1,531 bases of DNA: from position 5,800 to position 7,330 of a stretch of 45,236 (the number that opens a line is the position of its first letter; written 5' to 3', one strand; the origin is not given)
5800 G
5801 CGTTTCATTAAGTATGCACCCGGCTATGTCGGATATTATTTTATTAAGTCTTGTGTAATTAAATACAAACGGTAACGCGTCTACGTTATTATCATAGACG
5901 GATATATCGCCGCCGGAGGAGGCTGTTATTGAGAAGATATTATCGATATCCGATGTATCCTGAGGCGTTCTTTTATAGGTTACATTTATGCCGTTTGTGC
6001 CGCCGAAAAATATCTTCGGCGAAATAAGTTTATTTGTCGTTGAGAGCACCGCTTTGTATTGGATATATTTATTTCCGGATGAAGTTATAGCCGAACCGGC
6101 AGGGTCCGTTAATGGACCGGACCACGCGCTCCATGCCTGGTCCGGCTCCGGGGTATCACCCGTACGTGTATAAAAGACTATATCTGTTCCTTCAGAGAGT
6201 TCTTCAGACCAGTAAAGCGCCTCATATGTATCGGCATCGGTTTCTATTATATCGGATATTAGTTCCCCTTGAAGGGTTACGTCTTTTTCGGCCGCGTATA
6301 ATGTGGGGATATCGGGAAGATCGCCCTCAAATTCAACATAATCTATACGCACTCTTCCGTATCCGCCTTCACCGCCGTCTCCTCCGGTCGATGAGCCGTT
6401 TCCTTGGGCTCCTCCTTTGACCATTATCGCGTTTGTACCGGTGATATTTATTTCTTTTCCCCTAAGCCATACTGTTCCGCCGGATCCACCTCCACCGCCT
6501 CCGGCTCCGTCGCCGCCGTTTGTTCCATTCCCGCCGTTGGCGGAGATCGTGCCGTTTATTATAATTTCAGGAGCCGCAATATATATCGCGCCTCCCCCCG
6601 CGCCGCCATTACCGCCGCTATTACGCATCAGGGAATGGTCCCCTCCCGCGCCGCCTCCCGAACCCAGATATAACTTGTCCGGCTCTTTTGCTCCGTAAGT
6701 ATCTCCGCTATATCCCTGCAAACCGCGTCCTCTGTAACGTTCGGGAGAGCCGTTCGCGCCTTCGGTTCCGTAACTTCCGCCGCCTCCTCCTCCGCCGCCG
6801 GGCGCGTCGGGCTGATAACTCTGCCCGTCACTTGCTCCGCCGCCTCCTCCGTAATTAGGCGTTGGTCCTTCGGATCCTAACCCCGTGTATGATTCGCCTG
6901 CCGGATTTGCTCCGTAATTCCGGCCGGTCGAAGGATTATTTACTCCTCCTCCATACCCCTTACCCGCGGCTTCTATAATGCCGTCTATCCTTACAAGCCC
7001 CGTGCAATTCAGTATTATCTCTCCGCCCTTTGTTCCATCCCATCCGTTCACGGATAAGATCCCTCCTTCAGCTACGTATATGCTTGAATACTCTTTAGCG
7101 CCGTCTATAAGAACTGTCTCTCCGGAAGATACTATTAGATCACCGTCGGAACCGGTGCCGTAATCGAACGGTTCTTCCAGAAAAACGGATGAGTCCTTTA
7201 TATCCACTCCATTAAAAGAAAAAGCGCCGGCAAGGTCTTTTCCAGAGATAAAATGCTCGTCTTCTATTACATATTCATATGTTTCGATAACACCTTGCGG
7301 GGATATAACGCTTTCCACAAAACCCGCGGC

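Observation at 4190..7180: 1.79-kb intragenic tandem duplication encoding a glycine-rich solenoid-like module plus a conserved beta-sandwich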

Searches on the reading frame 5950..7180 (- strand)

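Call 11: search_solved_structures(query=window:5950-7180:-, max_evalue=10, show_alignments=2)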
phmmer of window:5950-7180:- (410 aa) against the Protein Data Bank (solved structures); distinct sequences matched with E-value up to 10: 3.
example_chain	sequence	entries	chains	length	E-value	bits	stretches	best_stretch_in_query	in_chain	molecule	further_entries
8ubg_A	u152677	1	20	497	0.0014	21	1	212-294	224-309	DpHF19,Green fluorescent protein (Fragment)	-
8sok_E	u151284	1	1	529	0.63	12.3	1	226-294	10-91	TPP1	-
8soj_B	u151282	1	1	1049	1.5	11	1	226-294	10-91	CST complex subunit STN1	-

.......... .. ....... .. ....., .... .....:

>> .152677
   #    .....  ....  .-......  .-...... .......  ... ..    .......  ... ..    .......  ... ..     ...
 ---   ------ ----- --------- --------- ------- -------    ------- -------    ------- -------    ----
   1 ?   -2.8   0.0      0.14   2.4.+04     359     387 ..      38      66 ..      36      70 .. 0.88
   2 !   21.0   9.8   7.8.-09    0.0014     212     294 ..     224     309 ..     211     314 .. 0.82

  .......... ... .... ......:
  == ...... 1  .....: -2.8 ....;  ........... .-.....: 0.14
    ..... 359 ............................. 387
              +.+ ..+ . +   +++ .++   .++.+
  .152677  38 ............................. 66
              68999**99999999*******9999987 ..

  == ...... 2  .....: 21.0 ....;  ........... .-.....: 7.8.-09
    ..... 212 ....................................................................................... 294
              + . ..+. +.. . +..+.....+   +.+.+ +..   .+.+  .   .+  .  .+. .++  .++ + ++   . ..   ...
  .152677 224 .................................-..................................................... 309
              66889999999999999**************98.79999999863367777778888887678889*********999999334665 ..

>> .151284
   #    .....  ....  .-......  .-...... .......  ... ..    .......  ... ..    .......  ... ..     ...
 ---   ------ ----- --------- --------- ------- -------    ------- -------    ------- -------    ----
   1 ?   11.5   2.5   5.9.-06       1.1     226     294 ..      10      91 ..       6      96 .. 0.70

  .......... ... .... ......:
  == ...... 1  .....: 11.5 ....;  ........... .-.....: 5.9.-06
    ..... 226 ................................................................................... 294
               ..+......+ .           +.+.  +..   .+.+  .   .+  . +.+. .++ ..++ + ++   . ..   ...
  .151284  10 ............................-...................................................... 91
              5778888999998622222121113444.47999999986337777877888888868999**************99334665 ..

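Call 13: search_protein_families(library=phrogs, proteins=[window:5950-7180:-], max_evalue=1)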
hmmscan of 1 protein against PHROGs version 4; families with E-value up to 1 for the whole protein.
window:5950-7180:- (410 aa): 2 families
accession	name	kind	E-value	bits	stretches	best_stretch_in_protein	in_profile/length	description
phrog_3475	-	tail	0.0036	16.5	1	336-390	327-375/841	minor tail protein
phrog_13336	-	unknown function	0.036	14.4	1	6-88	3-76/339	-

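Call 14: find_homologous_proteins(query=window:6019-7174:-, max_evalue=0.001)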
Query window:6019-7174:- (385 aa): 56 proteins with E <= 0.001 among 8000 candidates.
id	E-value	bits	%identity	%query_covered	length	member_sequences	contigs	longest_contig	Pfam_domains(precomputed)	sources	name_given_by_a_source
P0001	4.4e-25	107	35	22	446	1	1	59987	-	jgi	jgi:hypothetical protein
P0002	6.1e-25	106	39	69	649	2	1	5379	-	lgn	-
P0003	5.2e-20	90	40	19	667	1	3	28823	-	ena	-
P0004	1.5e-19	89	54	6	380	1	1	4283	-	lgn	-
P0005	2.5e-16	78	33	68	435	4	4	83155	-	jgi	-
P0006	6.3e-16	77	38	67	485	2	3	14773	-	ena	-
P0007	7.6e-16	76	32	69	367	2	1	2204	-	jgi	-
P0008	3.5e-15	74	57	11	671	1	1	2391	-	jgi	jgi:hypothetical protein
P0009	5.8e-13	67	-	-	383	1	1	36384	-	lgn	-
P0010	3.0e-12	65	40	6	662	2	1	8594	-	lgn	-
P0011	7.9e-12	63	32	24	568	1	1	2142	PF23197.2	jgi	jgi:hypothetical protein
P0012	1.1e-11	63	50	15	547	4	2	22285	PF11617.14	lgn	-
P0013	1.3e-11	62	40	19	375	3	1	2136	-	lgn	-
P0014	1.4e-11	62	42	16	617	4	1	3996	PF11617.14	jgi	jgi:hypothetical protein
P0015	2.5e-11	61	31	69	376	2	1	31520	-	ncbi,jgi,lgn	jgi:hypothetical protein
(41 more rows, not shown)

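Call 25: predict_structure(alignment_id=A1)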
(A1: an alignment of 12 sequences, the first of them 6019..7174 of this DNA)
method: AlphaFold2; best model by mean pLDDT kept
length: 385 residues; sequences in the alignment: 12
mean_pLDDT: 71.5   pTM: 0.67
mean pLDDT of the five models: 71.5, 70.9, 66.9, 64.1, 61.7
residues with pLDDT >= 90: 96; 70-90: 103; 50-70: 127; < 50: 59
segments of 3 or more residues with pLDDT < 50: 1-8, 99-109, 285-299, 314-324, 352-361
pLDDT, mean of each block of 10 residues (from residue 1): 44 90 82 95 84 88 96 86 54 65 38 58 64 83 65 70 71 84 73 93 93 94 86 90 85 92 81 83 46 36 63 50 52 65 60 42 55 66 52
secondary structure, 60 per line:
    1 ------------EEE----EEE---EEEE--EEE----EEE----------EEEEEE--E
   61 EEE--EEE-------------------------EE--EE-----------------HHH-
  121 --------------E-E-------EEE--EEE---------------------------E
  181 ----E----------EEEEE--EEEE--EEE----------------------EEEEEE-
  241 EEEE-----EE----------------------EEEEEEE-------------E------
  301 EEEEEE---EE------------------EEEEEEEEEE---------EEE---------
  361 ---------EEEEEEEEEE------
elements in order: E13-15 E20-22 E26-29 E32-34 E39-41 E52-57 E60-63 E66-68 E145-147 E150-152 E196-200 E203-206 E209-211 E234-239 E241-244 E274-280 E301-306 E330-339 E349-351 E370-379

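Call 29: fold_search(model_id=the predicted structure, library=pdb)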
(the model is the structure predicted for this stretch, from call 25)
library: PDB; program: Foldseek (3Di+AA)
matches with E <= 10: 258; with E <= 0.001: 0
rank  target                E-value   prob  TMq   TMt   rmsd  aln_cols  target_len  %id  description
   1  9qj4_B                1.7e+00  0.03  0.08  0.09  18.2       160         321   11  Structure of the Complement classical and lectin pathway proconvertase, C4b2 (released 2025-12-24)
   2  5vq5_A                1.7e+00  0.14  0.10  0.19  15.2       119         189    9  Crystal Structure of the Lectin Domain From the F17-like Adhesin, UclD (released 2017-05-24)
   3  7mzr                  1.8e+00  0.13  0.10  0.18  15.2       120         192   11  Crystal structure of the UcaD lectin-binding domain in complex with glucose (released 2022-07-06)
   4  7mzs                  2.1e+00  0.09  0.09  0.17  15.6       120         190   12  Crystal structure of the UcaD lectin-binding domain in complex with galactose (released 2022-07-06)
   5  5fq0_D                2.6e+00  0.14  0.09  0.28  11.7       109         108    6  The structure of KdgF from Halomonas sp. (released 2016-05-04)
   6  9dia_B                2.6e+00  0.06  0.09  0.10  16.7       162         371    8  Cryo-EM structure of alpha5beta1 integrin in complex with NeoNectin candidate 2 (released 2025-06-18)
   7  1hf2_C                2.8e+00  0.20  0.10  0.18   5.1        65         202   18  Crystal structure of the bacterial cell-division inhibitor MinC from T. maritima (released 2001-05-30)
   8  7wrz_L                2.8e+00  0.06  0.06  0.17  15.7        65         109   17  Local resolution of BD55-5840 Fab and SARS-COV2 Omicron RBD (released 2022-06-22)
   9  6h1q_A                2.8e+00  0.06  0.07  0.14  17.1       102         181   13  Proteus mirabilis Ambient Temperature Fimbriae adhesin AtfE (released 2018-11-07)
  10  7mzo                  2.9e+00  0.10  0.10  0.18  15.2       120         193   11  Crystal structure of the UcaD lectin-binding domain (released 2022-07-06)
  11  8jqs_L                2.9e+00  0.06  0.07  0.17  13.8        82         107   15  CryoEM structure of sNS1 complexed with Fab 14G5 (released 2024-12-04)
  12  8gsb_K                2.9e+00  0.05  0.07  0.16  11.3        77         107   14  SARS-COV-2 BA.1 Spike incomplex with VacBB-665 (released 2023-09-06)
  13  9e89_L                2.9e+00  0.04  0.06  0.15  15.7        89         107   15  CPV2a capsid complexed with scFv2 (released 2025-01-29)
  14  7sg7_S                3.1e+00  0.10  0.13  0.11  13.4       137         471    6  In situ cryo-EM structure of bacteriophage Sf6 gp8:gp14N complex at 2.8 A resolution (released 2022-11-09)
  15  9bop_N                3.1e+00  0.06  0.06  0.18  13.2        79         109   15  A broadly-neutralizing antibody against Ebolavirus glycoprotein that can potentiate the breadth and neutralization pot (released 2025-11-05)
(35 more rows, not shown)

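Call 31: search_protein_representatives(alignment_id=A1)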
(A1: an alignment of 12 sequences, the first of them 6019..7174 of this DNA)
Query: 12 sequences, 532 profile positions. Proteins with E-value up to 0.001 (for the whole library): 20454; up to 1e-10: 10998; up to 1e-30: 2373. The best 150 are listed.
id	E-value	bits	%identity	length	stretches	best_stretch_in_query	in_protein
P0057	1.4e-292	988.1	-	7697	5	37-507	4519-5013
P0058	4.7e-274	926.9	-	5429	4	27-498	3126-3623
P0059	2.2e-273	924.7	-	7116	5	49-499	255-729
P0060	4.6e-241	818.0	-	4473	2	148-520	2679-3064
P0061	1.9e-224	763.2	-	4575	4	55-427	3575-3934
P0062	1.9e-218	743.4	-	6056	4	52-496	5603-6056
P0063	1.2e-209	714.4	-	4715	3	11-498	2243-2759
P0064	1.4e-198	677.9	-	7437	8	167-433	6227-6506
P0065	1.2e-194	664.9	-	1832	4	58-421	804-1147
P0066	1.8e-186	637.9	-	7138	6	28-427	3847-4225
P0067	3.4e-182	623.8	-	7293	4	58-434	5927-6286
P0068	3.1e-181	620.6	-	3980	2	143-520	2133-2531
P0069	1.3e-179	615.2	-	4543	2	42-516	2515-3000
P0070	2.0e-176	604.7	-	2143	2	49-518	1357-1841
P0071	1.4e-169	582.1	-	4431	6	38-331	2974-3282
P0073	8.0e-159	546.6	-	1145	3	55-433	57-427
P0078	1.1e-148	513.1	-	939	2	58-422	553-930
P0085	2.8e-130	452.5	-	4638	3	59-523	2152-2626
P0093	2.7e-120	419.5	-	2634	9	175-439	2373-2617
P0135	3.7e-94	333.2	-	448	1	45-441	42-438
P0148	1.3e-88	314.9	-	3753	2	28-523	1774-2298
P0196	6.1e-76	273.1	-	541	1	147-519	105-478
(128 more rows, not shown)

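Call 40: search_solved_structures(query=A2, max_evalue=10, show_alignments=3)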
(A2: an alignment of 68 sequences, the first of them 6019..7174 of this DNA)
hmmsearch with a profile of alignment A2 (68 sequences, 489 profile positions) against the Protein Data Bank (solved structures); distinct sequences matched with E-value up to 10: 15.
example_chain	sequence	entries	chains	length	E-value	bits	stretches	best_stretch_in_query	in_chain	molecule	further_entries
5hz6_A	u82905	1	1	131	0.4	12.9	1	83-155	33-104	Fatty acid-binding protein, adipocyte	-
1tou_A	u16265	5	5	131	0.41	12.9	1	83-155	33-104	Fatty acid-binding protein, adipocyte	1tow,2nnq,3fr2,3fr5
3fr4_A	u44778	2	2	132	0.41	12.8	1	83-155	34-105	Fatty acid-binding protein, adipocyte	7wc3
5edc_A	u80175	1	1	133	0.42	12.8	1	83-155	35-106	Fatty acid-binding protein, adipocyte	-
7fvu_A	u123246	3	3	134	0.42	12.8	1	83-155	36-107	Fatty acid-binding protein, adipocyte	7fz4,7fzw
5edb_A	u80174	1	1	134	0.43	12.8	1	83-155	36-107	Fatty acid-binding protein, adipocyte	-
9miw_A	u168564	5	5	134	0.43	12.8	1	83-155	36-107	Fatty acid-binding protein, adipocyte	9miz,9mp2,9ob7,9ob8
7fvv_A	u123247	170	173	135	0.43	12.8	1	83-155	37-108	Fatty acid-binding protein, adipocyte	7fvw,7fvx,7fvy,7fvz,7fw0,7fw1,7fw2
2hnx_A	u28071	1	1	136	0.44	12.8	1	83-155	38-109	Fatty acid-binding protein, adipocyte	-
3p6c_A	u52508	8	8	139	0.46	12.7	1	83-155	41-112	Fatty acid-binding protein, adipocyte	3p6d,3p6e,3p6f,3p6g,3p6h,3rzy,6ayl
5hz8_A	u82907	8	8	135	0.49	12.6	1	83-153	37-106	Fatty acid-binding protein, adipocyte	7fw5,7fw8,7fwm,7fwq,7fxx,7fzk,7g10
6ljx_A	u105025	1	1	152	0.56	12.4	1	83-155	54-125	Fatty acid-binding protein, adipocyte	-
3q6l_A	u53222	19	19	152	0.56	12.4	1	83-155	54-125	Fatty acid-binding protein, adipocyte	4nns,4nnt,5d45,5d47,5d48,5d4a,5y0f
7fwf_A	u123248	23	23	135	1.4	11.1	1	87-155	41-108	Fatty acid-binding protein, adipocyte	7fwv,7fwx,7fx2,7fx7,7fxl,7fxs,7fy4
7omm_C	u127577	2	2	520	1.5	11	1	248-288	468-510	ProMacrobody 21,Maltodextrin-binding protein | ProMacrobody 21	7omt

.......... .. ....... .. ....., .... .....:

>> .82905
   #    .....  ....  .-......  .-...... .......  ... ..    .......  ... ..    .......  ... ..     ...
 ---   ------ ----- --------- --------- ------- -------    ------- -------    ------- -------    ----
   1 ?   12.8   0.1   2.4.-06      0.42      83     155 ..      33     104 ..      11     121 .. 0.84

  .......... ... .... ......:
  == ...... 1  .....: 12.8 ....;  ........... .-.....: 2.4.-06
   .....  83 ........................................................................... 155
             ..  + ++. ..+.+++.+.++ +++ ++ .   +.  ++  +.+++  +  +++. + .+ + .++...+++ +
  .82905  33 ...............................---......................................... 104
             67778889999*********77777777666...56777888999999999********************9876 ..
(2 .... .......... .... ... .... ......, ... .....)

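Call 41: search_protein_families(library=pfam, alignment_id=A2, max_evalue=0.01)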
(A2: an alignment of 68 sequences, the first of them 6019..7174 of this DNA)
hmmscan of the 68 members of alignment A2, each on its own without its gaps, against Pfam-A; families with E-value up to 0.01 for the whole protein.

A. member 1, window:6019-7174:- (385 aa): 0 families

B. families by the number of members that match (of 68 scanned): 20 families
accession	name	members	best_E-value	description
PF11617.13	Cu-binding_MopE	6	6e-29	Putative metal-binding motif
PF18962.6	Por_Secre_tail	5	7.6e-16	Secretion system C-terminal sorting domain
PF13573.12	SprB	3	4.4e-15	SprB repeat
PF17771.6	ADAMTS_CR_2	2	0.0023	ADAMTS cysteine-rich domain 2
PF12947.13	EGF_3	1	9.2e-42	EGF domain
PF07645.21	EGF_CA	1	1.1e-41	Calcium-binding EGF domain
PF12662.13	cEGF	1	2.4e-26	Complement Clr-like EGF-like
PF00008.33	EGF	1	7.8e-10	EGF-like domain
PF12661.13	hEGF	1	1.7e-09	Human growth factor-like EGF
PF25387.1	ADGRF3_N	1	3.4e-07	ADGRF3-like, N-terminal domain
PF14670.12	FXa_inhibition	1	5.1e-06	Coagulation Factor Xa inhibitory site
PF23197.1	IG_AIR9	1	5.2e-06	AIR9 A9 domain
PF12946.13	EGF_MSP1_1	1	6.5e-06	MSP1 EGF domain 1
PF07963.17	N_methyl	1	9.3e-06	Prokaryotic N-terminal methylation motif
PF00404.24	Dockerin_1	1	2.7e-05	Dockerin type I domain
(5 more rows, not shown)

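Call 43: list_cluster_members(proteins=[P0060, P0069, P0068, P0070, P0148, P0085, P0196, P0057, P0064])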
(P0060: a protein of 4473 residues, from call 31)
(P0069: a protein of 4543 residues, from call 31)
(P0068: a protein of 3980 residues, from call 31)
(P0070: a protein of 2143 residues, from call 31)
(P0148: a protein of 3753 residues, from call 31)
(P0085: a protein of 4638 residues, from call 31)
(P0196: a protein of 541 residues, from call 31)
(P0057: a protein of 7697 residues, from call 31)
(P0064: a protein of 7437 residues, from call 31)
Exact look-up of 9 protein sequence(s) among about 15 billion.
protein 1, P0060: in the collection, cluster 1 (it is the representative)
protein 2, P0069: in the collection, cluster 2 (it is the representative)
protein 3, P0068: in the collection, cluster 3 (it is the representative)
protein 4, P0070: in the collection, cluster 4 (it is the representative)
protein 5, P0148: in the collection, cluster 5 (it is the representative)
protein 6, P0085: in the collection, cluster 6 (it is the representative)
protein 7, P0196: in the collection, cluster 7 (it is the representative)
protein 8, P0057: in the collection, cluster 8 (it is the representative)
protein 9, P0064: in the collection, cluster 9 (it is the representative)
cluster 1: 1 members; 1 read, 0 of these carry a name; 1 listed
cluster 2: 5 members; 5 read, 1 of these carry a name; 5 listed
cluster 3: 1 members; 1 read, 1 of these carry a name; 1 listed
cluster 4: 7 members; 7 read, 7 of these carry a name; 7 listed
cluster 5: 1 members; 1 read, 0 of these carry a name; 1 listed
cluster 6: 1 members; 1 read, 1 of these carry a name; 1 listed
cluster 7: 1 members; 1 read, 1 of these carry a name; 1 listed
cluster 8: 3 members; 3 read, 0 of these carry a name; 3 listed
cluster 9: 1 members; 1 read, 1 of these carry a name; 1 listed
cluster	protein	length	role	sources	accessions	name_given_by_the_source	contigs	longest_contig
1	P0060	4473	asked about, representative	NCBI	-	-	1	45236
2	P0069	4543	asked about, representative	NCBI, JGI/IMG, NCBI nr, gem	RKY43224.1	MAG: hypothetical protein DRP85_00030 [Candidatus Makaraimicrobium thalassicum] | MAG: hypothetical protein DRP85_00030 [Candidatus Omnitrophota bacterium]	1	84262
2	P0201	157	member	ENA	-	-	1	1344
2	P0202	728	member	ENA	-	-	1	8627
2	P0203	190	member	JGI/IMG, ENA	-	-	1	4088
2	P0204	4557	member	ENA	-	-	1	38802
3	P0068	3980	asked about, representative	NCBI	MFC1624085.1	Ig-like domain-containing protein [Candidatus Omnitrophota bacterium]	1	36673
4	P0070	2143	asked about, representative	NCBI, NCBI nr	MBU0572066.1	MAG: hypothetical protein KKC50_08510, partial [Candidatus Omnitrophica bacterium] | hypothetical protein [Candidatus Omnitrophota bacterium]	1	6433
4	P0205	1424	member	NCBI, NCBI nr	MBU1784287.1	MAG: hypothetical protein KKG95_02960, partial [Candidatus Omnitrophica bacterium] | hypothetical protein [Candidatus Omnitrophota bacterium]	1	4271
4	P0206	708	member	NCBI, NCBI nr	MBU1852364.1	MAG: hypothetical protein KJ995_08180, partial [Candidatus Omnitrophica bacterium] | hypothetical protein [Candidatus Omnitrophota bacterium]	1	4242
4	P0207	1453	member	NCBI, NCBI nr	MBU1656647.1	MAG: hypothetical protein KKB12_00600, partial [Candidatus Omnitrophica bacterium] | hypothetical protein [Candidatus Omnitrophota bacterium]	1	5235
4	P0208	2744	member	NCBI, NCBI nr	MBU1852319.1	MAG: hypothetical protein KJ995_07955, partial [Candidatus Omnitrophica bacterium] | hypothetical protein [Candidatus Omnitrophota bacterium]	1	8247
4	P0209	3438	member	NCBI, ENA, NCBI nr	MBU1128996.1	MAG: hypothetical protein KKE01_07980 [Candidatus Omnitrophica bacterium] | hypothetical protein [Candidatus Omnitrophota bacterium]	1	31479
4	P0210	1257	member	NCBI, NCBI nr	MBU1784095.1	MAG: hypothetical protein KKG95_01960, partial [Candidatus Omnitrophica bacterium] | hypothetical protein [Candidatus Omnitrophota bacterium]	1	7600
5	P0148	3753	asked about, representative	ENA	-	-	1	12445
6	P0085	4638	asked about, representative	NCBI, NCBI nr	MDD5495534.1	MAG: cysteine peptidase family C39 domain-containing protein, partial [Candidatus ... | cysteine peptidase family C39 domain-containing protein [Candidatus Omnitrophota ...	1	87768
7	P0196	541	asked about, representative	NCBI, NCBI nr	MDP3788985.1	MAG: hypothetical protein Q8R48_01105, partial [Candidatus Omnitrophota bacterium] | hypothetical protein [Candidatus Omnitrophota bacterium]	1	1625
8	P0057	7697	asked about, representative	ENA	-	-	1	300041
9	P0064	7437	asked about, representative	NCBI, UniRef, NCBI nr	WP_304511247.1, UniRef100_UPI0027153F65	Ig-like domain-containing protein [Desulfopila sp. IMCC35008] | Ig-like domain-containing protein n=1 Tax=Desulfopila sp. IMCC35008 TaxID=2653858 ...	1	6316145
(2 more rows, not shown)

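Call 44: predict_structure(alignment_id=A2)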
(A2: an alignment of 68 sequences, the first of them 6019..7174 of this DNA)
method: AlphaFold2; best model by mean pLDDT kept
length: 385 residues; sequences in the alignment: 68
mean_pLDDT: 94.1   pTM: 0.88
mean pLDDT of the five models: 94.1, 93.1, 92.8, 92.7, 91.8
residues with pLDDT >= 90: 323; 70-90: 56; 50-70: 6; < 50: 0
segments of 3 or more residues with pLDDT < 50: none
pLDDT, mean of each block of 10 residues (from residue 1): 89 98 97 98 97 97 98 96 76 97 97 89 86 98 91 96 94 97 91 99 98 98 96 98 95 98 96 98 95 92 93 90 90 95 95 93 89 94 74
secondary structure, 60 per line:
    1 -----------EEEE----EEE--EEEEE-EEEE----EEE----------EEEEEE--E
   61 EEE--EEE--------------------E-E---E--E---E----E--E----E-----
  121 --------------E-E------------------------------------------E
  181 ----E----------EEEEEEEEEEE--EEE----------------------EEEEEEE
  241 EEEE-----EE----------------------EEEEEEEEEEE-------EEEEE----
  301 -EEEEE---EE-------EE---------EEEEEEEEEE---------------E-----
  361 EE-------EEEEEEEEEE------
elements in order: E12-15 E20-22 E25-29 E31-34 E39-41 E52-57 E60-63 E66-68 E196-206 E209-211 E234-244 E274-284 E292-296 E302-306 E330-339 E370-379
